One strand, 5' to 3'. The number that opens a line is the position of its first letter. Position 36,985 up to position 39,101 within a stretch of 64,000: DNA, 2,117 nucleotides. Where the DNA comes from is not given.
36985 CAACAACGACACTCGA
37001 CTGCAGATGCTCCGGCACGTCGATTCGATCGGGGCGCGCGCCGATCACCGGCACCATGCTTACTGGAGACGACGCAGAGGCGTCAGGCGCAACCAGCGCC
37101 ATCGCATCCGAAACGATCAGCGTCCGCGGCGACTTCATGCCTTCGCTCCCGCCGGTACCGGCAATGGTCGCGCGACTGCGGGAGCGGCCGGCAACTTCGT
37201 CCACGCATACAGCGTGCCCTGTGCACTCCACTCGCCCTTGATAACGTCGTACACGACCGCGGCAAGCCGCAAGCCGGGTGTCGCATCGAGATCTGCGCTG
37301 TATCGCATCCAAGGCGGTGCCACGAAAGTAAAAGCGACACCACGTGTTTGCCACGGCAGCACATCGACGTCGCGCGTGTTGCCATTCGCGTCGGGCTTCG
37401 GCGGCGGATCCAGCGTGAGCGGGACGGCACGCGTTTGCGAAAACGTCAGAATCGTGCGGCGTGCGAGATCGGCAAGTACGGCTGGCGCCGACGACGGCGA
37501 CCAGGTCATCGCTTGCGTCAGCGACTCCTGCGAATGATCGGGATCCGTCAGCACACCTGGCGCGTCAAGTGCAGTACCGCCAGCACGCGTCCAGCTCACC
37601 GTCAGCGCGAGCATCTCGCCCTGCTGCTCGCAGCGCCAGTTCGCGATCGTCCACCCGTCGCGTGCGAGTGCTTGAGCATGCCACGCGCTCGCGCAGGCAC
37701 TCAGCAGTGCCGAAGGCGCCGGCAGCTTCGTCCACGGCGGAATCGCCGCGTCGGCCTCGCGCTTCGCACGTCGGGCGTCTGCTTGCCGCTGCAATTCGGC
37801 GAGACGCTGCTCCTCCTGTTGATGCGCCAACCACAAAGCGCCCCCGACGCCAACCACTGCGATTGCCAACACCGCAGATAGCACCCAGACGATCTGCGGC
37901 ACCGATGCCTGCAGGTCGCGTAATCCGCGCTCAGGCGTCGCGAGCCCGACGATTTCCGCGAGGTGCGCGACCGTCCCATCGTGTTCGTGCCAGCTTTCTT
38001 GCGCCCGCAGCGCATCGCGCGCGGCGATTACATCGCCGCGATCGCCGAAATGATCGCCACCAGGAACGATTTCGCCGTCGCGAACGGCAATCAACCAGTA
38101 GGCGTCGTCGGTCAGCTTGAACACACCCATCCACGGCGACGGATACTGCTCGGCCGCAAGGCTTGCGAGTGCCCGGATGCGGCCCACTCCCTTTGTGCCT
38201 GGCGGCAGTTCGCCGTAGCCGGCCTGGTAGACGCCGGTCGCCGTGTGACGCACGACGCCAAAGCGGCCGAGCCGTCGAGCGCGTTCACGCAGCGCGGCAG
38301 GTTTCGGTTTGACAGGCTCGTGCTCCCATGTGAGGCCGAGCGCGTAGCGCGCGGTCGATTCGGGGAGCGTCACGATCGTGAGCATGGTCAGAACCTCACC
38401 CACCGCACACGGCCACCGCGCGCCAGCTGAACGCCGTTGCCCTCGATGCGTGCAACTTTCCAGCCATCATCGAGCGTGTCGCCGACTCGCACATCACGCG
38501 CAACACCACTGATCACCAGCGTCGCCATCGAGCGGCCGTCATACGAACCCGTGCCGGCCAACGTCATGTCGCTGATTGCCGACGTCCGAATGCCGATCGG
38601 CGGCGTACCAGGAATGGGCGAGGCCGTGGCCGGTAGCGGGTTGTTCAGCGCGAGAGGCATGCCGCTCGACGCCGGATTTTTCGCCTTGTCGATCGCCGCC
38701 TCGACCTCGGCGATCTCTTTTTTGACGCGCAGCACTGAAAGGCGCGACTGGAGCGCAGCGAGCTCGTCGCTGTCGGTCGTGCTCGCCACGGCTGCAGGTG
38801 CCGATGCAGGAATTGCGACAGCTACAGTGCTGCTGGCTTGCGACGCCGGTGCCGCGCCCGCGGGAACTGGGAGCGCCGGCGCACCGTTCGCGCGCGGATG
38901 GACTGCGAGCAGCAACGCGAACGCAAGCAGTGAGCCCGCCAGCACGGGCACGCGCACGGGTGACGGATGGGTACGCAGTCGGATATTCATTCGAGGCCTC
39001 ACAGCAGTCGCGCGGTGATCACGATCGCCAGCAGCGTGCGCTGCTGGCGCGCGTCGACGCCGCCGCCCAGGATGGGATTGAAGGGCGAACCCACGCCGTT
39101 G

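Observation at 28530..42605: IncI/R64-type thin-pilus (type IVb) cluster fused to a VirB-type (MPF-T) conjugation operon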

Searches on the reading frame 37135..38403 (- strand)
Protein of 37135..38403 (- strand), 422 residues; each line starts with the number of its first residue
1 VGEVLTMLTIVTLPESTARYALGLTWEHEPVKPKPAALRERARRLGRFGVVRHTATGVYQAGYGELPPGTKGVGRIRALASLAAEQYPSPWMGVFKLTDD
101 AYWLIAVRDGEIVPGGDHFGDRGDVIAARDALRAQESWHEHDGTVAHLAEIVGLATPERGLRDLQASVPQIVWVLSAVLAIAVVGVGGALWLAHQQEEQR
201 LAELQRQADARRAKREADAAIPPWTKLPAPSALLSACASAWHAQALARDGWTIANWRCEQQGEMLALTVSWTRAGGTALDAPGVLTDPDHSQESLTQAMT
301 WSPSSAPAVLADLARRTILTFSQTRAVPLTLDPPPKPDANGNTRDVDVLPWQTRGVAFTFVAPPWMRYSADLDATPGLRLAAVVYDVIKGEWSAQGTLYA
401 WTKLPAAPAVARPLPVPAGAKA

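Call 4: search_protein_families(library=pfam, proteins=[window:37135-38403:-], max_evalue=0.01)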
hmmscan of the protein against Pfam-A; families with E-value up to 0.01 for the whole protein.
window:37135-38403:- (422 aa): 1 family
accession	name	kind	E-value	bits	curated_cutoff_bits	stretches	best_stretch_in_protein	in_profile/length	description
PF06864.17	PAP_PilO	-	1.1e-30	107.3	26.7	1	22-400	3-419/419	Pilin accessory protein (PilO)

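Call 8: search_protein_families(library=ncbifam, proteins=[window:37135-38385:-], max_evalue=0.001)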
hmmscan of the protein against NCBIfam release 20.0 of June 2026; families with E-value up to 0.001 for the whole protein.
window:37135-38385:- (416 aa): 0 families

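Call 14: search_dna_similar(query=window:37135-38385:-, collection=plasmids, mode=protein, max_rows=50, rows=spread, max_evalue=0.001)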
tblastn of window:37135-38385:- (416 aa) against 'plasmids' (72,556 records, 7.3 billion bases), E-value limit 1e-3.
Records with a match: 65; places in all: 66; records where one place covers at least 80% of the query: 35.
Best place of each record, by identity: 95-99% 2; 80-90% 1; <60% 62.
By first word of the organism name: Burkholderia 22; Xanthomonas 13; Cupriavidus 10; Ralstonia 9; Paraburkholderia 5; Stutzerimonas 2; Caballeronia 1; Acidiphilium 1; Acidovorax 1; Stenotrophomonas 1.
By predicted mobility (MOB-suite, as given by PLSDB): non-mobilizable 35; conjugative 18; mobilizable 12.
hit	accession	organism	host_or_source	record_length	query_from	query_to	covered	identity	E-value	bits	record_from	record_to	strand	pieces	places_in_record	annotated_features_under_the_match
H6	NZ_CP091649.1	Burkholderia aenigmatica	-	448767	1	416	100%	95.4%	0e+0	606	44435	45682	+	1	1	pilO2: type 4b pilus protein PilO2 | ATPase, T2SS/T4P/T4SS family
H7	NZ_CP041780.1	Burkholderia sp. MS455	single cell,soybean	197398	1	397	95%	82.6%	1e-156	496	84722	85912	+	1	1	pilO2: type 4b pilus protein PilO2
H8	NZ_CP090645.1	Burkholderia contaminans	sheep,milk,milk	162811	1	397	83%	56.8%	2e-56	339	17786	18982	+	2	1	pilO2: type 4b pilus protein PilO2 | hypothetical protein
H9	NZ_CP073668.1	Burkholderia contaminans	Homo sapiens,blood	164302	1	397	83%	56.8%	2e-56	339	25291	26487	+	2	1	pilO2: type 4b pilus protein PilO2 | hypothetical protein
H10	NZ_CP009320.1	Burkholderia gladioli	Plant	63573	1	395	82%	42.8%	6e-25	207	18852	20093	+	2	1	pilO2: type 4b pilus protein PilO2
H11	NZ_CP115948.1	Ralstonia solanacearum MolK2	Musa sp.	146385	1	393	94%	35.8%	5e-43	168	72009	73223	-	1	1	pilO2: type 4b pilus protein PilO2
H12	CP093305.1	Ralstonia insidiosa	-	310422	1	393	94%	34.9%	9e-41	161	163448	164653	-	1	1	pilO2: type 4b pilus protein PilO2 | hypothetical protein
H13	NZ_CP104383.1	Ralstonia pickettii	cell culture,aquaculture water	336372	1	393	94%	34.9%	9e-41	161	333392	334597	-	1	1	pilO2: type 4b pilus protein PilO2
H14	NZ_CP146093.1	Ralstonia sp. RRA.1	pure culture,Cupriavidus necator ...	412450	1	393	94%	34.9%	9e-41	161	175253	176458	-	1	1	pilO2: type 4b pilus protein PilO2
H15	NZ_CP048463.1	Burkholderia multivorans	Homo sapiens,sputum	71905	2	393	94%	32.7%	1e-37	152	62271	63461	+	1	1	pilO2: type 4b pilus protein PilO2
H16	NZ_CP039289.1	Cupriavidus necator H16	single cell,sludge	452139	1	394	81%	37.9%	7e-19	185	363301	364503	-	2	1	pilO2: type 4b pilus protein PilO2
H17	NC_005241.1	Cupriavidus necator H16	-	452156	1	394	81%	37.9%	7e-19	185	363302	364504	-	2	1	pilO2: type 4b pilus protein PilO2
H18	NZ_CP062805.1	Cupriavidus basilensis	Cell culture,Sediment of a freshwater ...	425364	1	394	81%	37.1%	5e-20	186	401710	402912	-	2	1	pilO2: type 4b pilus protein PilO2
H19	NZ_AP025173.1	Cupriavidus sp. P-10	-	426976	1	394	81%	37.1%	5e-20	186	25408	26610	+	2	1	pilO2: type 4b pilus protein PilO2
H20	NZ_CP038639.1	Cupriavidus oxalaticus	whole organism,sewage sludge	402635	1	394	81%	37.3%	9e-19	183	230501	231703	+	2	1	pilO2: type 4b pilus protein PilO2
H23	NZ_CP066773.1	Ralstonia pickettii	Homo sapiens,single cell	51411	1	393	81%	36.2%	6e-20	179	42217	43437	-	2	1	pilO2: type 4b pilus protein PilO2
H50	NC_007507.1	Xanthomonas euvesicatoria pv. vesicatoria str. 85-10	-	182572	53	119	16%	38.2%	1e-4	52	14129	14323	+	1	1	pilO2: type 4b pilus protein PilO2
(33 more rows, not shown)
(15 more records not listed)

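Call 15: get_annotated_region(hit=H23, flank=20000)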
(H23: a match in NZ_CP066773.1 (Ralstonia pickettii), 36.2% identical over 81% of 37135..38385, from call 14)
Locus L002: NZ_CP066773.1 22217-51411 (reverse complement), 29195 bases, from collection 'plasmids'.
description: Ralstonia pickettii strain K-288 plasmid pRP6297_1, complete sequence
organism: Ralstonia pickettii (NCBI taxid 329)
taxonomy: Bacteria; Pseudomonadota; Betaproteobacteria; Burkholderiales; Burkholderiaceae; Ralstonia; Ralstonia pickettii
host: -; source: Homo sapiens,single cell; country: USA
typing (MOB-suite, as given by PLSDB): non-mobilizable; replicon rep_cluster_1705; mating-pair formation MPF_T
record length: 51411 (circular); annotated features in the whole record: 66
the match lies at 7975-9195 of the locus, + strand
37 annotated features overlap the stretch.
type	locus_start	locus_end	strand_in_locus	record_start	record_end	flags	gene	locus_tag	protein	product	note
CDS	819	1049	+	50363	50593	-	-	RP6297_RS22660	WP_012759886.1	hypothetical protein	-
CDS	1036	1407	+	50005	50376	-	-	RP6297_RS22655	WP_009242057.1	type II toxin-antitoxin system PemK/MazF family toxin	-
CDS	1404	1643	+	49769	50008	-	-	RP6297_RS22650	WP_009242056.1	hypothetical protein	-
CDS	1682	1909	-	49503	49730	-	-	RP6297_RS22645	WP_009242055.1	hypothetical protein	-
CDS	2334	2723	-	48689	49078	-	-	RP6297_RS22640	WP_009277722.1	hypothetical protein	-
CDS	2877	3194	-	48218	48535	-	-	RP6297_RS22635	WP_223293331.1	hypothetical protein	-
CDS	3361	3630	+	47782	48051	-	-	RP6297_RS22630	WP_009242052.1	hypothetical protein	-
CDS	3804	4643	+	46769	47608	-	-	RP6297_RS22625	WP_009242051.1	hypothetical protein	-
CDS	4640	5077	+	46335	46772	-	-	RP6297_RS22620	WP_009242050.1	lytic transglycosylase domain-containing protein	-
CDS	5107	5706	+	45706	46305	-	-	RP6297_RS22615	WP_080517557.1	toxin co-regulated pilus biosynthesis Q family protein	-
CDS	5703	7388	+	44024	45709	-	-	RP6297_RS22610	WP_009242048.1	pilus assembly protein PilN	-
CDS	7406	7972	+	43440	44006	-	pilP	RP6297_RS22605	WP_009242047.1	type IV pilus biogenesis protein PilP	GO:0009297 - pilus assembly [Evidence IEA]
CDS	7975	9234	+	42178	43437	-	pilO2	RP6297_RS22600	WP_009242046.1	type 4b pilus protein PilO2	-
CDS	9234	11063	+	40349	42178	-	-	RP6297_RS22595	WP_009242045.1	ATPase, T2SS/T4P/T4SS family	-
CDS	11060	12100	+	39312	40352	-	-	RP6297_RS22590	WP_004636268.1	type II secretion system F family protein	-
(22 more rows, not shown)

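Call 16: get_annotated_region(hit=H17, flank=20000)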
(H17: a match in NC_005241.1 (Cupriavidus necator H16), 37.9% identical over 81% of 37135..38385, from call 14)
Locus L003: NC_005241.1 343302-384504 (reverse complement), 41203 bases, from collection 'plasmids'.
description: Cupriavidus necator H16 megaplasmid pHG1, complete sequence
organism: Cupriavidus necator H16 (NCBI taxid 381666)
taxonomy: Bacteria; Pseudomonadota; Betaproteobacteria; Burkholderiales; Burkholderiaceae; Cupriavidus; Cupriavidus necator; Cupriavidus necator H16
host: -; source: -; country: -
typing (MOB-suite, as given by PLSDB): conjugative; replicon rep_cluster_120; relaxase MOBH,MOBP; mating-pair formation MPF_T
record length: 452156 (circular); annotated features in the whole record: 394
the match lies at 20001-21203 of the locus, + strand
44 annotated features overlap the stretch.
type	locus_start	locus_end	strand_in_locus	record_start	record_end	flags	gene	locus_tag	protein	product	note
CDS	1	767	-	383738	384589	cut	-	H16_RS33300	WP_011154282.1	hypothetical protein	-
CDS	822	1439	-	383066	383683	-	-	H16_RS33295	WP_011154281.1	DUF4400 domain-containing protein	-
CDS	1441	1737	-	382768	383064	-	-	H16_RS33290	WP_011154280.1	hypothetical protein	-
CDS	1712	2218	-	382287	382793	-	-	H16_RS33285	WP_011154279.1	hypothetical protein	-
CDS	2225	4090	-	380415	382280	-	traD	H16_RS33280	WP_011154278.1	conjugative transfer system coupling protein TraD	GO:0015074 - DNA integration [Evidence IEA]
CDS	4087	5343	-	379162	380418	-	-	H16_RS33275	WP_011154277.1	TraI domain-containing protein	-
CDS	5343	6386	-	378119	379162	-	-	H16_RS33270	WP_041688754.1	type IV secretion system protein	-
CDS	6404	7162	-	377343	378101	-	-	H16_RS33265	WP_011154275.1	conjugal transfer protein TrbJ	-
CDS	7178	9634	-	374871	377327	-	-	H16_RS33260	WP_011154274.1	VirB4 family type IV secretion system protein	-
CDS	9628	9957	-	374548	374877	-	-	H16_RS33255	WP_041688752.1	conjugal transfer protein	-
CDS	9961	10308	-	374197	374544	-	-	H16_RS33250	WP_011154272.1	TrbC/VirB2 family protein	-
CDS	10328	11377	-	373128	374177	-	-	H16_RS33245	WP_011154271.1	ATPase, T2SS/T4P/T4SS family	-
CDS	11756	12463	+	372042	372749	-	-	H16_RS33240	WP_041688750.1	VirB8/TrbF family protein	-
CDS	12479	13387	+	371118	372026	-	-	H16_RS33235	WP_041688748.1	TrbG/VirB9 family P-type conjugative transfer protein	-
CDS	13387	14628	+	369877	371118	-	-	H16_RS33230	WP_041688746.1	TrbI/VirB10 family protein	-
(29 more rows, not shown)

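Call 68: get_annotated_region(hit=H11, flank=16000)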
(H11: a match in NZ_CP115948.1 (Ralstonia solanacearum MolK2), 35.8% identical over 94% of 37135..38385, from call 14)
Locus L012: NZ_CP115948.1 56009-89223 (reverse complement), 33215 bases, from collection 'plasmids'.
description: Ralstonia solanacearum MolK2 plasmid pm01, complete sequence
organism: Ralstonia solanacearum MolK2 (NCBI taxid 564065)
taxonomy: Bacteria; Pseudomonadota; Betaproteobacteria; Burkholderiales; Burkholderiaceae; Ralstonia; Ralstonia solanacearum; Ralstonia solanacearum MolK2
host: -; source: Musa sp.; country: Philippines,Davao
typing (MOB-suite, as given by PLSDB): non-mobilizable; replicon rep_cluster_371; mating-pair formation MPF_F
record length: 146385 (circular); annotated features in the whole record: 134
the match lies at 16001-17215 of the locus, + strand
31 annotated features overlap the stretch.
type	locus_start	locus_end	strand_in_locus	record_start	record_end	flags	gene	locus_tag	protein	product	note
CDS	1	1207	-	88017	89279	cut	-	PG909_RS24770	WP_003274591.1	TraI domain-containing protein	-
CDS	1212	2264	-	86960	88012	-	-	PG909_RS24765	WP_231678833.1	type IV secretion system protein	GO:0030255 - protein secretion by the type IV secretion system [Evidence IEA]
CDS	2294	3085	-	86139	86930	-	-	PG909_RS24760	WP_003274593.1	hypothetical protein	-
CDS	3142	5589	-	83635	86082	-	-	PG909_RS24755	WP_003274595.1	VirB4 family type IV secretion system protein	-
CDS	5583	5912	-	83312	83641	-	-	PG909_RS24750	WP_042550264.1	VirB3 family type IV secretion system protein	-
CDS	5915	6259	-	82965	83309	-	-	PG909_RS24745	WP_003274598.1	hypothetical protein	-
CDS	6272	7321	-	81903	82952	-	-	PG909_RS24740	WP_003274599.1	ATPase, T2SS/T4P/T4SS family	-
CDS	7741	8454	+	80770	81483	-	-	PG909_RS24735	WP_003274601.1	type IV secretion system protein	-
CDS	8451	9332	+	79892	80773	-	-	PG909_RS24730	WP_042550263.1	TrbG/VirB9 family P-type conjugative transfer protein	-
CDS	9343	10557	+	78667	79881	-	-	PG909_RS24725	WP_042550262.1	TrbI/VirB10 family protein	-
CDS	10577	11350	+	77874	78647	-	-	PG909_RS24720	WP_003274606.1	hypothetical protein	-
CDS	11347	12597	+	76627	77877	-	-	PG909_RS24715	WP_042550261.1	TrbG/VirB9 family P-type conjugative transfer protein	-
CDS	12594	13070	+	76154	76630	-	-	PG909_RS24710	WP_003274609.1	lytic transglycosylase domain-containing protein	-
CDS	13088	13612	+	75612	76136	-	-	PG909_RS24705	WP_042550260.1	toxin co-regulated pilus biosynthesis Q family protein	-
CDS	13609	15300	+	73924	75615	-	-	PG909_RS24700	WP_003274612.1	hypothetical protein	-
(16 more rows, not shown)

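Call 69: get_annotated_region(hit=H50, flank=16000)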
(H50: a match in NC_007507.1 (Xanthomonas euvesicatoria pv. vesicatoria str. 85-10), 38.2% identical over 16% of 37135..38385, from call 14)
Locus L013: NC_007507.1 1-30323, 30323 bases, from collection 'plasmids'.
description: Xanthomonas euvesicatoria pv. vesicatoria str. 85-10 plasmid pXCV183, complete sequence
organism: Xanthomonas euvesicatoria pv. vesicatoria str. 85-10 (NCBI taxid 316273)
taxonomy: Bacteria; Pseudomonadota; Gammaproteobacteria; Lysobacterales; Lysobacteraceae; Xanthomonas; Xanthomonas euvesicatoria; Xanthomonas euvesicatoria pv. vesicatoria str. 85-10
host: -; source: -; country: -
typing (MOB-suite, as given by PLSDB): conjugative; replicon rep_cluster_461; relaxase MOBP; mating-pair formation MPF_I
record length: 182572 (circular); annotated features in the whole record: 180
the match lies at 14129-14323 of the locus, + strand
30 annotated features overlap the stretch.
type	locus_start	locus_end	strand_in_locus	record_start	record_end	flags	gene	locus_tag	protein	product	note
CDS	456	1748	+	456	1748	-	-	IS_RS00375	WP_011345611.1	AAA family ATPase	-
CDS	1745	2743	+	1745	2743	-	-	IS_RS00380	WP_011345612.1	ParB/RepB/Spo0J family partition protein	GO:0007059 - chromosome segregation [Evidence IEA]; GO:0000910 - cytokinesis [Evidence IEA]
CDS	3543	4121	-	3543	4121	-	-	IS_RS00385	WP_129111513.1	hypothetical protein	-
CDS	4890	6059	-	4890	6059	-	-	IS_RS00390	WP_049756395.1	hypothetical protein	-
CDS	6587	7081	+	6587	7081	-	-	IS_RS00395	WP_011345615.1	DotD/TraH family lipoprotein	-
CDS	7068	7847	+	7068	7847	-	-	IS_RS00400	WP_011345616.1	type IV secretory system conjugative DNA transfer family protein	-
CDS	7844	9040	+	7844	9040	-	-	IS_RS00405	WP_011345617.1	ATPase, T2SS/T4P/T4SS family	-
CDS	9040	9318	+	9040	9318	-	icmT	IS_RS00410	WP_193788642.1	IcmT/TraK family protein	-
CDS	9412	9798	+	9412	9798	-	-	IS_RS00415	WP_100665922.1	hypothetical protein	-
CDS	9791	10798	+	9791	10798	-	-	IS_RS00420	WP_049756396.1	ParM/StbA family protein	GO:0030541 - plasmid partitioning [Evidence IEA]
CDS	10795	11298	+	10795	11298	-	-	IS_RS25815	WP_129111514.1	hypothetical protein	-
CDS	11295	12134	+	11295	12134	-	-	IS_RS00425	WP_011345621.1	toxin co-regulated pilus biosynthesis Q family protein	-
CDS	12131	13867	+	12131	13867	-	-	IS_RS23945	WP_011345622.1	PilN family type IVB pilus formation outer membrane protein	GO:0009297 - pilus assembly [Evidence IEA]; GO:0009306 - protein secretion [Evidence IEA]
CDS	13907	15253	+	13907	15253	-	pilO2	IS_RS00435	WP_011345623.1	type 4b pilus protein PilO2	-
CDS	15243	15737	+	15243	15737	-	pilP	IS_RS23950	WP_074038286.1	type IV pilus biogenesis protein PilP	GO:0009297 - pilus assembly [Evidence IEA]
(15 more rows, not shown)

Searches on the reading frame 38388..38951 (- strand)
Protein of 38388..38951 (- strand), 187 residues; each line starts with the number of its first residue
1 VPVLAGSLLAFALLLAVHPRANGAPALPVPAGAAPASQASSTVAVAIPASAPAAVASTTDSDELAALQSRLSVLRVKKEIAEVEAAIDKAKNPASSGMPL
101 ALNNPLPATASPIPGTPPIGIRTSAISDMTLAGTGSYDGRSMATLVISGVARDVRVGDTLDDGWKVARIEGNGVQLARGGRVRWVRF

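Call 8: search_protein_families(library=ncbifam, proteins=[window:38388-38951:-], max_evalue=0.001)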
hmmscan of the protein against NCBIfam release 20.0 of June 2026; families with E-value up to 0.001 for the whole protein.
window:38388-38951:- (187 aa): 2 families
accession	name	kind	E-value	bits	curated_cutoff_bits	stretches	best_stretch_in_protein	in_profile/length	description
TIGR03021.1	pilP_fam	equivalog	4.9e-11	43.7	34.65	1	59-176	2-118/119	type IV pilus biogenesis protein PilP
NF041515.1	GspC_delta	equivalog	0.00072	19.4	150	1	36-183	20-159/311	type II secretion system protein GspC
